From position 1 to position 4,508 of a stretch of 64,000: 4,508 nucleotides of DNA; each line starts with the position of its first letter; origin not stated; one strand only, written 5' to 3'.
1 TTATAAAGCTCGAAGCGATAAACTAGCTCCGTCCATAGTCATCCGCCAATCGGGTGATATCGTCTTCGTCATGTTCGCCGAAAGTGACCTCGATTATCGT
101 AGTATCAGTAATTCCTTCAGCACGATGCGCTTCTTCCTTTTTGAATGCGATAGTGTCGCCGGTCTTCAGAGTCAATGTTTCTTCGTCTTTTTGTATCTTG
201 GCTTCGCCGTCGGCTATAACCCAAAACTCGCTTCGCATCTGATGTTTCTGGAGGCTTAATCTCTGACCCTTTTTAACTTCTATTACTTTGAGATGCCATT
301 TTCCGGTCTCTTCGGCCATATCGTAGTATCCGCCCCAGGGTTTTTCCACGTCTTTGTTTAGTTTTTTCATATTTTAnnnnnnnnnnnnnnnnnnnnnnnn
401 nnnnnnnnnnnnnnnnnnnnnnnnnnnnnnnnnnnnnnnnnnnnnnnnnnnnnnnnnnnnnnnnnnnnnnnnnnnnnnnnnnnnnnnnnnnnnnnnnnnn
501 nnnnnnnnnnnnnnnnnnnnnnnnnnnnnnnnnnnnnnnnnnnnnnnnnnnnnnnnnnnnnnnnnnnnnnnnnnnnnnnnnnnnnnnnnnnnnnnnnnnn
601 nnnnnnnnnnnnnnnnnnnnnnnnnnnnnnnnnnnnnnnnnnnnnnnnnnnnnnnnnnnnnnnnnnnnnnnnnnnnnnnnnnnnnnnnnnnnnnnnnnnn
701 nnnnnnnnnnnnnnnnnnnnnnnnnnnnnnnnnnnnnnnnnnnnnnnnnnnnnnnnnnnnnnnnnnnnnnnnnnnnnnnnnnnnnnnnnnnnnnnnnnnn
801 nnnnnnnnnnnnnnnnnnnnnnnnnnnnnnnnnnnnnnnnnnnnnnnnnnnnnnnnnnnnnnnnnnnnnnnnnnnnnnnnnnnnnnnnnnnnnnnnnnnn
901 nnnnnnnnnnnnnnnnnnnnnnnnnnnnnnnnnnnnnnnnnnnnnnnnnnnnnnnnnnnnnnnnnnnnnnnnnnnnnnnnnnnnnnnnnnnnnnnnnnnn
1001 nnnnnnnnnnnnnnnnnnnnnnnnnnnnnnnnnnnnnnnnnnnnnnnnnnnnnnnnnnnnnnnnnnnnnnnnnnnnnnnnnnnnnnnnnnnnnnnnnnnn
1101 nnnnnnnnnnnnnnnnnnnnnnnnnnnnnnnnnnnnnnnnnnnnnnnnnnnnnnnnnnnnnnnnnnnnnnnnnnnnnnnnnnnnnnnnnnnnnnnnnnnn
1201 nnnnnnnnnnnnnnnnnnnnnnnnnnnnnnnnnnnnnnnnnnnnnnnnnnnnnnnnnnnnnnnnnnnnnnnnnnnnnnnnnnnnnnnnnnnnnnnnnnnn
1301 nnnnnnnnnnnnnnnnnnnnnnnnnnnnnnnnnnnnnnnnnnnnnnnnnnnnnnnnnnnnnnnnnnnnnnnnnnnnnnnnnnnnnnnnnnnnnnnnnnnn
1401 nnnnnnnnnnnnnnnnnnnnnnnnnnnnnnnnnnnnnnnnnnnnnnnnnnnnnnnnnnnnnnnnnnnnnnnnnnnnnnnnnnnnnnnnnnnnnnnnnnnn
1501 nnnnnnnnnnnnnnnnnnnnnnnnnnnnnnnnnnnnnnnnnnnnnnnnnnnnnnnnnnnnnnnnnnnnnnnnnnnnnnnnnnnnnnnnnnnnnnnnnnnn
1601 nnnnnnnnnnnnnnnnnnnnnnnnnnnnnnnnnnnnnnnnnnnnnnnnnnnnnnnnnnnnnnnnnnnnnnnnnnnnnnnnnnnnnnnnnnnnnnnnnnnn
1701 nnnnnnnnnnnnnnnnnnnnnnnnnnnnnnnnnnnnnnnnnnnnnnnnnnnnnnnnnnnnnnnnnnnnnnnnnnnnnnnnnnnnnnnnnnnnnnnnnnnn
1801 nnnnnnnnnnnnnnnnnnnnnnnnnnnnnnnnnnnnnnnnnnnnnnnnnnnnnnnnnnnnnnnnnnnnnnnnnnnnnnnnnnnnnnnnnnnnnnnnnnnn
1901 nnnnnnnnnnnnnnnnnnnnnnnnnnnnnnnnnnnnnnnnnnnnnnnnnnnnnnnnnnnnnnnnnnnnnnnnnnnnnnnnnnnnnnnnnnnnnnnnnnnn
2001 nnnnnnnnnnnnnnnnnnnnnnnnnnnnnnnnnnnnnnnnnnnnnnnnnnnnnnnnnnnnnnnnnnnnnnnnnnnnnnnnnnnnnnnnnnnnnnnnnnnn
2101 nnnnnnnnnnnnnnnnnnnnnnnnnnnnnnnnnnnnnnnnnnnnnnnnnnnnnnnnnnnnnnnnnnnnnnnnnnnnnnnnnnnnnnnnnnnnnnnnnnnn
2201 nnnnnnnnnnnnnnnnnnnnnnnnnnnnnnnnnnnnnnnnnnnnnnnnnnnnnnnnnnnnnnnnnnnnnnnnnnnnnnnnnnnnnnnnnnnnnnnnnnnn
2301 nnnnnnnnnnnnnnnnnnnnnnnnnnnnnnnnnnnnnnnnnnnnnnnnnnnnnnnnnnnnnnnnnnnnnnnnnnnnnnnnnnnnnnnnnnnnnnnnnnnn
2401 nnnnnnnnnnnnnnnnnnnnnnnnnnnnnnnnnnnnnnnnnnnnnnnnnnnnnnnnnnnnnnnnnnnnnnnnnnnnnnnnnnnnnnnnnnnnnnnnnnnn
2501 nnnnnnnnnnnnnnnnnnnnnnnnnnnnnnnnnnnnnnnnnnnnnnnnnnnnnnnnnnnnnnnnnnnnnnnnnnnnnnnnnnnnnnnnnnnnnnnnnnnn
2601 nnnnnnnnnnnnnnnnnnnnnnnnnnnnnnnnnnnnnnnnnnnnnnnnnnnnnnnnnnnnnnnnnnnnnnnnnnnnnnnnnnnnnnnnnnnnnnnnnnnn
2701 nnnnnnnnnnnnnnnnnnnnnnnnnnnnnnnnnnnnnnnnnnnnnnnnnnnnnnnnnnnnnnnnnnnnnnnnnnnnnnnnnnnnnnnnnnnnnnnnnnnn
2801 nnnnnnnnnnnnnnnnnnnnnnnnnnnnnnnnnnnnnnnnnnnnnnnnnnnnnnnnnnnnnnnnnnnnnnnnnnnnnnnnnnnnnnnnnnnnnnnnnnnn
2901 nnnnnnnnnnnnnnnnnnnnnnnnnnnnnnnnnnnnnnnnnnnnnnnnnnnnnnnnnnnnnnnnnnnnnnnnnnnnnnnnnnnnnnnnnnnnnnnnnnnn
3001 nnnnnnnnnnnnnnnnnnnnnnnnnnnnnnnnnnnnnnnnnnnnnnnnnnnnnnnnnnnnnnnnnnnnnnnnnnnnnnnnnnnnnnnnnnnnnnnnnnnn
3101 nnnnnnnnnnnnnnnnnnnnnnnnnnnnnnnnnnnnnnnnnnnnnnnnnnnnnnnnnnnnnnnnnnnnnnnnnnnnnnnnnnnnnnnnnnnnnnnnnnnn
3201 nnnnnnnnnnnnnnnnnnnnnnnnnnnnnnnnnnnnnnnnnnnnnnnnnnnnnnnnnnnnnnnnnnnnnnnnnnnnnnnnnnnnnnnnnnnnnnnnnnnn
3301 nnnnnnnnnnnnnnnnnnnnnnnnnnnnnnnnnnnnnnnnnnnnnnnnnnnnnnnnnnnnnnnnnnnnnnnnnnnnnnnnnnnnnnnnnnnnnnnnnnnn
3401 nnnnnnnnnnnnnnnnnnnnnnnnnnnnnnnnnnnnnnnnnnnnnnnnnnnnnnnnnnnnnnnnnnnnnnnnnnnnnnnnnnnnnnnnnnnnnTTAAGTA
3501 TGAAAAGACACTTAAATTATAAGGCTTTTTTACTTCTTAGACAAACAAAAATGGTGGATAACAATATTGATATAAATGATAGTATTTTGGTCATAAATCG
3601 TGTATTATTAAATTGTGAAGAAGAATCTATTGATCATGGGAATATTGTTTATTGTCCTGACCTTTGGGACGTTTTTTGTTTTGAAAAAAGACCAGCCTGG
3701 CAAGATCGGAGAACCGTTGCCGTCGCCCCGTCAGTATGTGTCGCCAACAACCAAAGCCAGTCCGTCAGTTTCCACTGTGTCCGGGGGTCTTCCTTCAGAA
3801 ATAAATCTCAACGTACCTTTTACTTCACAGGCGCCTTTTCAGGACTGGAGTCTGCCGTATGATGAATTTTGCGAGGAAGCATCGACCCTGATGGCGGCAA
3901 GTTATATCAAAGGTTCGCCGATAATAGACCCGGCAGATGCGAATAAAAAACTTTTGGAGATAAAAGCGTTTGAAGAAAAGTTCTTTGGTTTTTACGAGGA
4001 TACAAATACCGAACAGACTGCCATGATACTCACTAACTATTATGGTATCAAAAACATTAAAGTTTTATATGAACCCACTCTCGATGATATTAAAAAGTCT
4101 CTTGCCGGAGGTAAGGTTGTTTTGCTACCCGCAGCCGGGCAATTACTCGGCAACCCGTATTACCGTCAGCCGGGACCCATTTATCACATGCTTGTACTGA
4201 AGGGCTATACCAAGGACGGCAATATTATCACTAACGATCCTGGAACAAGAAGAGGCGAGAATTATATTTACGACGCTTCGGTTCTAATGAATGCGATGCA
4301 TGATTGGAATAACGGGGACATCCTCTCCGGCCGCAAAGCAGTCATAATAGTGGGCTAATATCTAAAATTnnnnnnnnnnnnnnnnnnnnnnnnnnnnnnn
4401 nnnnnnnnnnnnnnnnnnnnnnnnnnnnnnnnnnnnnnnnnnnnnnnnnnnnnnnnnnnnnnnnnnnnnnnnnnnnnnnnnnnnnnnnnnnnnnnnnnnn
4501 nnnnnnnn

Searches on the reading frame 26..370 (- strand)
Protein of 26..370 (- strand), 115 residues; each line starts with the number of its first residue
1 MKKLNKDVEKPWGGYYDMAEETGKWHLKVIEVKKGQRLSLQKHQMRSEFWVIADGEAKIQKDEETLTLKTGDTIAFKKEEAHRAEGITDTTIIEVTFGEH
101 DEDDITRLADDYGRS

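Call 53: search_protein_families(library=pfam, proteins=[window:26-370:-], max_evalue=0.001)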
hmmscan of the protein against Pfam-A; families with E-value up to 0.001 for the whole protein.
seq(115 aa): 2 families
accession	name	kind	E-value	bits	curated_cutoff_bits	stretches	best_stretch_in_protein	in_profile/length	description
PF01050.24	MannoseP_isomer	-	4.4e-23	82.1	23.6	1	3-110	7-116/116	Mannose-6-phosphate isomerase C-terminal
PF07883.17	Cupin_2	-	2.4e-09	37.2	27.2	1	29-90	2-62/70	Cupin domain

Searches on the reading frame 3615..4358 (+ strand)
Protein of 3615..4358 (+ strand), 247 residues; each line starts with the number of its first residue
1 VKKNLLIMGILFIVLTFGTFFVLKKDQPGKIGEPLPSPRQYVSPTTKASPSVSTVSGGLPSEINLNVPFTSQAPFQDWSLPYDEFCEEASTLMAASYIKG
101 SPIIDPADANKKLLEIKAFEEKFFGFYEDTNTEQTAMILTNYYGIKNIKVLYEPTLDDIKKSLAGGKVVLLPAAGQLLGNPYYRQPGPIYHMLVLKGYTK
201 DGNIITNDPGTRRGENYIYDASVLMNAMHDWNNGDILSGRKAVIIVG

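Call 30: search_protein_families(library=pfam, proteins=[window:3615-4358:+], max_evalue=0.001)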
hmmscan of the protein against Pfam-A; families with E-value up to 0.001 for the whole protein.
window:3615-4358:+ (247 aa): 1 family
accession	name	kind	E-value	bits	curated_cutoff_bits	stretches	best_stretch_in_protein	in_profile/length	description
PF13529.12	Peptidase_C39_2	-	2.1e-08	35.3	24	1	65-209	1-142/143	Peptidase_C39 like family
